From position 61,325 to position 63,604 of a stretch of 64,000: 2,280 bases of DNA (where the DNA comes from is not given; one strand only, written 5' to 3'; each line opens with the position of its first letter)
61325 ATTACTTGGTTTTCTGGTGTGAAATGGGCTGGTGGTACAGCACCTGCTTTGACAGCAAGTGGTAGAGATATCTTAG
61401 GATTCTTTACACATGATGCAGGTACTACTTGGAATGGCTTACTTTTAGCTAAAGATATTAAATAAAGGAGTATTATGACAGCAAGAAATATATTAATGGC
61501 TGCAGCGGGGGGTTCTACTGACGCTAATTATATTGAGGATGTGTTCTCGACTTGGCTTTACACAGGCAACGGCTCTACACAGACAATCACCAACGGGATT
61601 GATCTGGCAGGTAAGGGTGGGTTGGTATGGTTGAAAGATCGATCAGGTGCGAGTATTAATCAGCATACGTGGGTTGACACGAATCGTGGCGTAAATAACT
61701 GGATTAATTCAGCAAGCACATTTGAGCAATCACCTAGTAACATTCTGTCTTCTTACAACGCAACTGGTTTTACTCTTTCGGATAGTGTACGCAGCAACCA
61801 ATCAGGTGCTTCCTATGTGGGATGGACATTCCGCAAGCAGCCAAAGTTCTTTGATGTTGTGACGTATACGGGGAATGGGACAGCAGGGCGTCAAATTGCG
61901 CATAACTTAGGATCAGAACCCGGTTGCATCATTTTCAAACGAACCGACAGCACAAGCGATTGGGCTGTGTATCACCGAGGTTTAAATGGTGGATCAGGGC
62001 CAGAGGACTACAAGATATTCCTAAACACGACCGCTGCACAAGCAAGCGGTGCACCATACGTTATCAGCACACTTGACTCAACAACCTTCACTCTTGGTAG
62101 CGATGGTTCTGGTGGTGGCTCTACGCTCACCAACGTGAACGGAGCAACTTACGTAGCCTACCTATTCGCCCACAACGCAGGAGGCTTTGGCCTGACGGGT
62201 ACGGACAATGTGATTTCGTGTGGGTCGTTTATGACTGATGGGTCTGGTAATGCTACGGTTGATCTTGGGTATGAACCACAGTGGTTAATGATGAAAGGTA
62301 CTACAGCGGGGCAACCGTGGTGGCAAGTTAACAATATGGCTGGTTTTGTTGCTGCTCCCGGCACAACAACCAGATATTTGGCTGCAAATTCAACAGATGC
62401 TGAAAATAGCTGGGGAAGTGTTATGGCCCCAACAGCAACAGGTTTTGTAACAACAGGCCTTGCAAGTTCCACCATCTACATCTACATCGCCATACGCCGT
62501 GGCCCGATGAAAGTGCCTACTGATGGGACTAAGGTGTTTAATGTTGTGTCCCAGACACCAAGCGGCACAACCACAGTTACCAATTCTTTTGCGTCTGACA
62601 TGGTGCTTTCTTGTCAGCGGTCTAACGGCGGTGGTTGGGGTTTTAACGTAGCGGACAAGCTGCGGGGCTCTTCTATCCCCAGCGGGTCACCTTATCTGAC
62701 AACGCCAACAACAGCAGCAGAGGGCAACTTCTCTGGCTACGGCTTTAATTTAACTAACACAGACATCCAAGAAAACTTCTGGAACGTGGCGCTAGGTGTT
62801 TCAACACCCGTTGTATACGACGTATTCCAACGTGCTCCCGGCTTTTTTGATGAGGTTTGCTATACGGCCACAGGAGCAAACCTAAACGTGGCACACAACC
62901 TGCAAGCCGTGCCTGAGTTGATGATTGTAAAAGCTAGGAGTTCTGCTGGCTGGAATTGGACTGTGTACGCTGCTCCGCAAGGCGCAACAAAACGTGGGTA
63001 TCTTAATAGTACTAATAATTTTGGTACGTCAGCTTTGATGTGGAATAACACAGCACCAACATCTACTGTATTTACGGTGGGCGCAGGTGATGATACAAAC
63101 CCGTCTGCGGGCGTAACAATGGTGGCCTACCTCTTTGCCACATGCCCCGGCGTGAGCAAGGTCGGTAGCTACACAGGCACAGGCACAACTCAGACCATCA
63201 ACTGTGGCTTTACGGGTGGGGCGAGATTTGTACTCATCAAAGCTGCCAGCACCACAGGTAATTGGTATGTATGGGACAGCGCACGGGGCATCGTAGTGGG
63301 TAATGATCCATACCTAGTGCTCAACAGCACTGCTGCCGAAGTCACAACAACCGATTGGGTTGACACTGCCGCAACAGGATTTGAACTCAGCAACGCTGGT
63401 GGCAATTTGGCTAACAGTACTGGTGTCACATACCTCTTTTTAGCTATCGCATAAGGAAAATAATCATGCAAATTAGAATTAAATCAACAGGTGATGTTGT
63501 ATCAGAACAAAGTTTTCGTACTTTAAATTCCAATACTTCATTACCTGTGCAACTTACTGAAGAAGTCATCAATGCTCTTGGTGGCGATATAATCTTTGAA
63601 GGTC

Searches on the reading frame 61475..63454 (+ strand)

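Call 11: search_protein_families(library=phrogs, proteins=[window:61475-63454:+], max_evalue=0.00001)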
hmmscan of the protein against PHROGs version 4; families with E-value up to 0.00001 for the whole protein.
window:61475-63454:+ (659 aa): 2 families
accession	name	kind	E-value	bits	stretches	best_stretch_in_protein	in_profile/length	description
phrog_19943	-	head and packaging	6.3e-66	223.8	2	458-659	1020-1217/1227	virion structural protein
phrog_24898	-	tail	4.1e-61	208.1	3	458-658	156-357/371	tail fiber protein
